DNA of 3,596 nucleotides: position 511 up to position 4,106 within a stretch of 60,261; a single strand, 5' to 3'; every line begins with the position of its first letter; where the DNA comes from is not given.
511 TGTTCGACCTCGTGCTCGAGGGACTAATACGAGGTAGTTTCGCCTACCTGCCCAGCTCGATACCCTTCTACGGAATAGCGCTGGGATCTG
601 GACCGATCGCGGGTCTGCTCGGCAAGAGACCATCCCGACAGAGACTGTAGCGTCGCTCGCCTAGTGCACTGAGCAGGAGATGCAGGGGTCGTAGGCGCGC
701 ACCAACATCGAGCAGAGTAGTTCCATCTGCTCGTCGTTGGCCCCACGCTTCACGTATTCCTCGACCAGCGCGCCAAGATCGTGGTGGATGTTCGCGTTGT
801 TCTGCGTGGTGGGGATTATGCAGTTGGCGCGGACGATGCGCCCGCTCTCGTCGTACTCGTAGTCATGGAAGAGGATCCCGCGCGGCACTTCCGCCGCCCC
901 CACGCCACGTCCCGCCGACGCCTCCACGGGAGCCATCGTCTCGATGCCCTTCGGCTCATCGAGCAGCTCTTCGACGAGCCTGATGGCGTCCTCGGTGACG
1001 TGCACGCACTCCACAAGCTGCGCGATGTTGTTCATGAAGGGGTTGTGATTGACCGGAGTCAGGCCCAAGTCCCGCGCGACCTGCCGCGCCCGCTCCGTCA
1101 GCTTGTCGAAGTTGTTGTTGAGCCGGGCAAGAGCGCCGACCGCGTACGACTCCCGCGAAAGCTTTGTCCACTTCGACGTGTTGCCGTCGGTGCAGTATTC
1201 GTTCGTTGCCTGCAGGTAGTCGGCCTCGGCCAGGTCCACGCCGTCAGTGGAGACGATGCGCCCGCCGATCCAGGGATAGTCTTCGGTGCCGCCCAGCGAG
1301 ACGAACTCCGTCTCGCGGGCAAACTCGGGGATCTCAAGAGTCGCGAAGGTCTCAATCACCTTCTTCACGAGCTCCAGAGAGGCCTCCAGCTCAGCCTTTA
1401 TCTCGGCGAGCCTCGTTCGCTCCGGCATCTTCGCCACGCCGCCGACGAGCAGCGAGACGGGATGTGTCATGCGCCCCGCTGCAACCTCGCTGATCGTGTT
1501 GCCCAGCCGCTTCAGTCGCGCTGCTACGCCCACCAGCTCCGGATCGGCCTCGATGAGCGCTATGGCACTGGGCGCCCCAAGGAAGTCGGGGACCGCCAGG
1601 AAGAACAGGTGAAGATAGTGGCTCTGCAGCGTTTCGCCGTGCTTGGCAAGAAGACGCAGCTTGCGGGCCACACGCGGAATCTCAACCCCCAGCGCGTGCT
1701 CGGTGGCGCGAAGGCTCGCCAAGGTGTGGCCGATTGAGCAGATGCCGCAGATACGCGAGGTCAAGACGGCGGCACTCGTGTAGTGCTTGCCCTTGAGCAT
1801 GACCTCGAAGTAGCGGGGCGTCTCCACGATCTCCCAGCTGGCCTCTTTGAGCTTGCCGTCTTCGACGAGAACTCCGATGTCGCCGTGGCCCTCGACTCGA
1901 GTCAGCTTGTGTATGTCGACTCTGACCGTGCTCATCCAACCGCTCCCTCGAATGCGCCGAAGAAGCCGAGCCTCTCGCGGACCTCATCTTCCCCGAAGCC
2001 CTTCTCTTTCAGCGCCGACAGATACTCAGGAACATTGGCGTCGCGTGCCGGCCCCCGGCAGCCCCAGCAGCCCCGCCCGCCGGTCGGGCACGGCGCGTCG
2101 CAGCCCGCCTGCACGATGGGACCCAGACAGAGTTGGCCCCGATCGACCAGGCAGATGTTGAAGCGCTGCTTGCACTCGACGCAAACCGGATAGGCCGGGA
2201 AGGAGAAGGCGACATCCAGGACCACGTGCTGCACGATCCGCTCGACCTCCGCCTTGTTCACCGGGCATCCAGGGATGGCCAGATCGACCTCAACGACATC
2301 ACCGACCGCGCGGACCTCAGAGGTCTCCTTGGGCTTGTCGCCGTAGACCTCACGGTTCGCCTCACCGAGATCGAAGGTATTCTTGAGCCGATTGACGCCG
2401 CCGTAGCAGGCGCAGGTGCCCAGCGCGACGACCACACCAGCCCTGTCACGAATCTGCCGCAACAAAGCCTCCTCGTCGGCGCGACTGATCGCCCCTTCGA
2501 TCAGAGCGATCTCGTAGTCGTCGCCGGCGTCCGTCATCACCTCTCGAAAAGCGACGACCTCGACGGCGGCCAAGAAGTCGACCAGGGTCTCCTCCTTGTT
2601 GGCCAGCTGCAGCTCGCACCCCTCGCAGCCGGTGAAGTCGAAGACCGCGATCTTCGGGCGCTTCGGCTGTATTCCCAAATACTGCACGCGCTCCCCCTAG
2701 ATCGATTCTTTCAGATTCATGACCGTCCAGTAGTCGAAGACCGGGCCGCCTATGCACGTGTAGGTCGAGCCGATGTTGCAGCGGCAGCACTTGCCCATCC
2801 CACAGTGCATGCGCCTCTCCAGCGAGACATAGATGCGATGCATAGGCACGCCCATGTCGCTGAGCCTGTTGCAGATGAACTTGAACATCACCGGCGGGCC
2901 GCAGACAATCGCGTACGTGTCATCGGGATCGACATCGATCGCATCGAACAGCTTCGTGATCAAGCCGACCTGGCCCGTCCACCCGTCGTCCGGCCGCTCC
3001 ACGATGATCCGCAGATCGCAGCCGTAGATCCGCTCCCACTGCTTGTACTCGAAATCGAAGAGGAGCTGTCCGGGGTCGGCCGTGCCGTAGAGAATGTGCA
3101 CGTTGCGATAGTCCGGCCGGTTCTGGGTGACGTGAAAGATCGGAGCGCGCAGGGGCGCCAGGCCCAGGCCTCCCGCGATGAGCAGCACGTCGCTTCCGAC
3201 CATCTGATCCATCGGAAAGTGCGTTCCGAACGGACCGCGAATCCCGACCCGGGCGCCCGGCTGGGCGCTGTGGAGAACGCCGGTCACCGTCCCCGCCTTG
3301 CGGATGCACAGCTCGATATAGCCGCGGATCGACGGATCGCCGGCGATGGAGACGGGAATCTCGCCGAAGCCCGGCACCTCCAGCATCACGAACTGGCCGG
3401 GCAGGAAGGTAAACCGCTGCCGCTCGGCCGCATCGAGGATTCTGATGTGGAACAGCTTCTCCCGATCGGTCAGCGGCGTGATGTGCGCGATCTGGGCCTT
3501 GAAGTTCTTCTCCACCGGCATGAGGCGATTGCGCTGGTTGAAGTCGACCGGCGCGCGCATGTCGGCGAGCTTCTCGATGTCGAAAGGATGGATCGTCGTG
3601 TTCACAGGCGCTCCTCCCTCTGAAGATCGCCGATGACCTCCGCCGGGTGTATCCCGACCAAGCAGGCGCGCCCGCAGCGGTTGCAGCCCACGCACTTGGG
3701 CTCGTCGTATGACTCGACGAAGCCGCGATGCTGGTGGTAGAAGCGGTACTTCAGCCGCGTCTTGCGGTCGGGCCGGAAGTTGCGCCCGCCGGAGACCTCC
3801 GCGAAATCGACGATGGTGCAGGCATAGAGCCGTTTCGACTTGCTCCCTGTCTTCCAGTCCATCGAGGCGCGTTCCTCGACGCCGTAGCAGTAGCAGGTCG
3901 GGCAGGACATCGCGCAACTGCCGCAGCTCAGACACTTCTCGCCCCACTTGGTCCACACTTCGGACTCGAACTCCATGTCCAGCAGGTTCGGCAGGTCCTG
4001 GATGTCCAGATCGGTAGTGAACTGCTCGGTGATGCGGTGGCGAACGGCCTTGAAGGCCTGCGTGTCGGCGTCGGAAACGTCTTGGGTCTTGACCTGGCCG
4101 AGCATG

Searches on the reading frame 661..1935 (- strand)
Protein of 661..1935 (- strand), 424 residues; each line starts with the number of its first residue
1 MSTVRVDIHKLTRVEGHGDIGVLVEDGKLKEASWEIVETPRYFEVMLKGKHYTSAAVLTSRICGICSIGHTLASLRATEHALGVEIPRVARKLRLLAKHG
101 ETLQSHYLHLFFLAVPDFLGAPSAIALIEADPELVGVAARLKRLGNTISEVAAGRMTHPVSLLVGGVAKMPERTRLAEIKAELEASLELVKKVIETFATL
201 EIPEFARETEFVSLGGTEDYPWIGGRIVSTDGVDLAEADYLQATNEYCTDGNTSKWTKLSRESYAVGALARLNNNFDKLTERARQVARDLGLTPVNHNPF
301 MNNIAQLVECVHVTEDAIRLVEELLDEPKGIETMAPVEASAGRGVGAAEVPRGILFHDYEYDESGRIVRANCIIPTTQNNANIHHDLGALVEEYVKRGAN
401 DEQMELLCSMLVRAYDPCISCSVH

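Call 56: search_protein_families(library=pfam, proteins=[window:661-1935:-], max_evalue=0.00001)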
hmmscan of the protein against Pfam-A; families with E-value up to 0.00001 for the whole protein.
window:661-1935:- (424 aa): 1 family
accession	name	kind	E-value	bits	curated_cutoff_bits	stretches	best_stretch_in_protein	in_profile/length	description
PF00374.24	NiFeSe_Hases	-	3e-35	122.6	25.8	2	41-125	1-85/508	Nickel-dependent hydrogenase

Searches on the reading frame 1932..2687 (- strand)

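Call 56: search_protein_families(library=pfam, proteins=[window:1932-2687:-], max_evalue=0.00001)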
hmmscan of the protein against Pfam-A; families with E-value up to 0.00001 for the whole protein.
window:1932-2687:- (251 aa): 1 family
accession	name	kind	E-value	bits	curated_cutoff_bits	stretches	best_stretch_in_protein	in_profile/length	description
PF01058.29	Oxidored_q6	-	3e-25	88.9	27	1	21-154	1-127/128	NADH ubiquinone oxidoreductase, 20 Kd subunit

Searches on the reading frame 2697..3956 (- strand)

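Call 56: search_protein_families(library=pfam, proteins=[window:2697-3956:-], max_evalue=0.00001)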
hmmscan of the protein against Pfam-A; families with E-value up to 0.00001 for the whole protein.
window:2697-3956:- (419 aa): 3 families
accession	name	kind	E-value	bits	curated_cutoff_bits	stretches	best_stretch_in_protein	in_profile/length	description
PF00175.26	NAD_binding_1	-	1.6e-13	51.7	22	1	259-362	1-108/109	Oxidoreductase NAD-binding domain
PF10418.14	DHODB_Fe-S_bind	-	2.4e-06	27.6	23.9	1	380-412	1-40/41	Iron-sulfur cluster binding domain of dihydroorotate dehydrogenase B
PF00970.30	FAD_binding_6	-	5.7e-06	27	21.1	1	167-245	15-96/99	Oxidoreductase FAD-binding domain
